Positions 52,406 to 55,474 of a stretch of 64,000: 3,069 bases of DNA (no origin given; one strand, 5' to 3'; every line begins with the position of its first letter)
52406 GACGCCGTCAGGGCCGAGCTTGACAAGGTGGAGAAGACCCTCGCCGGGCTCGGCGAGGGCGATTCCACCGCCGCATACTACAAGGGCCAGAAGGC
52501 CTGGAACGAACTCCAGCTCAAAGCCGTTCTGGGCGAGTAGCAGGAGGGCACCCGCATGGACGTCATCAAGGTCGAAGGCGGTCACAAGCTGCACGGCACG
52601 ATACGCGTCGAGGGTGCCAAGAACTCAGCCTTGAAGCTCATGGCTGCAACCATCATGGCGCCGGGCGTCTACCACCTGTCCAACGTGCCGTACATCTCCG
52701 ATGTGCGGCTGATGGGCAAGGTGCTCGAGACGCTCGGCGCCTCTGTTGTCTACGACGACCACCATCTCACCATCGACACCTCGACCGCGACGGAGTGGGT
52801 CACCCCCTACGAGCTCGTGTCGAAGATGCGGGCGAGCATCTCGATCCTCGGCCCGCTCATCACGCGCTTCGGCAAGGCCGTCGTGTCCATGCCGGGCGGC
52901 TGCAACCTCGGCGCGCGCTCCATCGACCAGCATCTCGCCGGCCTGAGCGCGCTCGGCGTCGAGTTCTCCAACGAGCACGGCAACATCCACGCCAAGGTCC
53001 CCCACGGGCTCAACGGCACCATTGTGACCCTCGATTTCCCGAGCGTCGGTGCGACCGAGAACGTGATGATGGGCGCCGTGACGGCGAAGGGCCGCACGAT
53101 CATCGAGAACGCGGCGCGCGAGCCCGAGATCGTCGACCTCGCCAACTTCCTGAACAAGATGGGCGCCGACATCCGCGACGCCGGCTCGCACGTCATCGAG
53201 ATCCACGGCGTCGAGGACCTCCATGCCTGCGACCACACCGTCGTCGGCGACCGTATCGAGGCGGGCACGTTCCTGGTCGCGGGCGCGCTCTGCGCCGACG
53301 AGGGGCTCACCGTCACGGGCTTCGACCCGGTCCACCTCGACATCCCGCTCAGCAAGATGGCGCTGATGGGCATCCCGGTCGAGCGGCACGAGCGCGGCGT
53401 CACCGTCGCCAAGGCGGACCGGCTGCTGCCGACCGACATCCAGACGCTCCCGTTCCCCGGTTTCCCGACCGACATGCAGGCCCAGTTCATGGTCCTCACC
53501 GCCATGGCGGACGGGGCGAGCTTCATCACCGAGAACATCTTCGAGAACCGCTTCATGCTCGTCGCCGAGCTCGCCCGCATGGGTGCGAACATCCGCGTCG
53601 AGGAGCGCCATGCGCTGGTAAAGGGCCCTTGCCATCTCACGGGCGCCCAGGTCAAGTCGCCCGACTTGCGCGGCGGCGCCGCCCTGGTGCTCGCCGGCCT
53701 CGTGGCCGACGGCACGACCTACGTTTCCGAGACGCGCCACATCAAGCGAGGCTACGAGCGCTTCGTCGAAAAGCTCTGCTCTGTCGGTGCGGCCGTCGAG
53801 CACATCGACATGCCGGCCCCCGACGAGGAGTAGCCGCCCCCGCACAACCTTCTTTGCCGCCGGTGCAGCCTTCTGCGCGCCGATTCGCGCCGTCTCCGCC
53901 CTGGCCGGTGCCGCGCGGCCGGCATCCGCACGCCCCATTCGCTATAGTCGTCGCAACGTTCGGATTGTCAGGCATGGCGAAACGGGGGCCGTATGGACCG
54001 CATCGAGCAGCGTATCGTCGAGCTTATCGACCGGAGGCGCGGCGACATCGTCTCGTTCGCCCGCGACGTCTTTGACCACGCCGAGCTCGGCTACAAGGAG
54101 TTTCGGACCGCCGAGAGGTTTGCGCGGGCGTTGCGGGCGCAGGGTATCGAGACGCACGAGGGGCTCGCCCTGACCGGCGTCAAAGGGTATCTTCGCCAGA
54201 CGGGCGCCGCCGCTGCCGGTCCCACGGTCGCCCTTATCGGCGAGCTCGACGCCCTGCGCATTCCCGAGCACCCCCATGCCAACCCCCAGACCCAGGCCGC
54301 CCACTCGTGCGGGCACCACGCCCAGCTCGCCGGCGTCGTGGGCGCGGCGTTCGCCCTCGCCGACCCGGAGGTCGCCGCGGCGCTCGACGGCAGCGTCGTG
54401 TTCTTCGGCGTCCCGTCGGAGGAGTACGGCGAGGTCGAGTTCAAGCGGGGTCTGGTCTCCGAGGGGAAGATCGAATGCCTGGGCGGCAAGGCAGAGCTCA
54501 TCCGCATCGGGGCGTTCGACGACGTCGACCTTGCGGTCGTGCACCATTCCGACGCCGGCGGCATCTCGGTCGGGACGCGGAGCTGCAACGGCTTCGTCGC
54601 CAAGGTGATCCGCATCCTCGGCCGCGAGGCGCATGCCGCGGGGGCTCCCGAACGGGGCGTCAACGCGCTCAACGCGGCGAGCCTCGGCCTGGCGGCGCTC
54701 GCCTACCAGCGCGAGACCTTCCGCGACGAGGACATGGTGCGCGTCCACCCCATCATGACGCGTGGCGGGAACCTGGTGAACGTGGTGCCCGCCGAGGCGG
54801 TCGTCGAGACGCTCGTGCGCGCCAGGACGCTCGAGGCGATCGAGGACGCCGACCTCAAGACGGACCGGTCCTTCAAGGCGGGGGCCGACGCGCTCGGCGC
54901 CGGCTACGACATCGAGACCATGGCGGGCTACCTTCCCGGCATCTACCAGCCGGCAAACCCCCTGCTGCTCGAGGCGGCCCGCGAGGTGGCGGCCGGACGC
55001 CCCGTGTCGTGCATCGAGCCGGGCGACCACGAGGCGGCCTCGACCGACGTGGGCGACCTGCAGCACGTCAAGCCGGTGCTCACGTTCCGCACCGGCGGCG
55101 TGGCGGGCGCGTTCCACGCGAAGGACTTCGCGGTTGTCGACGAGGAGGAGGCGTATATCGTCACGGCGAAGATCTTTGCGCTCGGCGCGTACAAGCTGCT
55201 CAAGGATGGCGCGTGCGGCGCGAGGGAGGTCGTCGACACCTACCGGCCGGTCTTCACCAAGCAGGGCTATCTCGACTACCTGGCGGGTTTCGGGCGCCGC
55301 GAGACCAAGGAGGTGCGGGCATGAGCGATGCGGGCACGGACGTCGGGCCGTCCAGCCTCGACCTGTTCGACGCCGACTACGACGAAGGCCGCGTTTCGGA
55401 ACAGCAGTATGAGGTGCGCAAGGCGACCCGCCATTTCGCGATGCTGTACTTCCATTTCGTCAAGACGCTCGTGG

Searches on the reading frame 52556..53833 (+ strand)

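Call 31: search_protein_families(library=pfam, proteins=[window:52556-53833:+], max_evalue=0.0001)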
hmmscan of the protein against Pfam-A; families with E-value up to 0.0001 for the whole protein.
window:52556-53833:+ (425 aa): 1 family
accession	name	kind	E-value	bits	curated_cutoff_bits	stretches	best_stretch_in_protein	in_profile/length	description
PF00275.25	EPSP_synthase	-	1e-98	331.3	22.8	1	6-407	1-417/417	EPSP synthase (3-phosphoshikimate 1-carboxyvinyltransferase)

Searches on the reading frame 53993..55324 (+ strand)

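Call 31: search_protein_families(library=pfam, proteins=[window:53993-55324:+], max_evalue=0.0001)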
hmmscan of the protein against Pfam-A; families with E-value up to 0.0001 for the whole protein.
window:53993-55324:+ (443 aa): 2 families
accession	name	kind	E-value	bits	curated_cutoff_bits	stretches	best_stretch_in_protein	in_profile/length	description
PF07687.19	M20_dimer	-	5.5e-08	33.2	21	1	205-285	10-90/107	Peptidase dimerisation domain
PF01546.33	Peptidase_M20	-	5.8e-08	33.3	24.6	1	81-396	2-201/206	Peptidase family M20/M25/M40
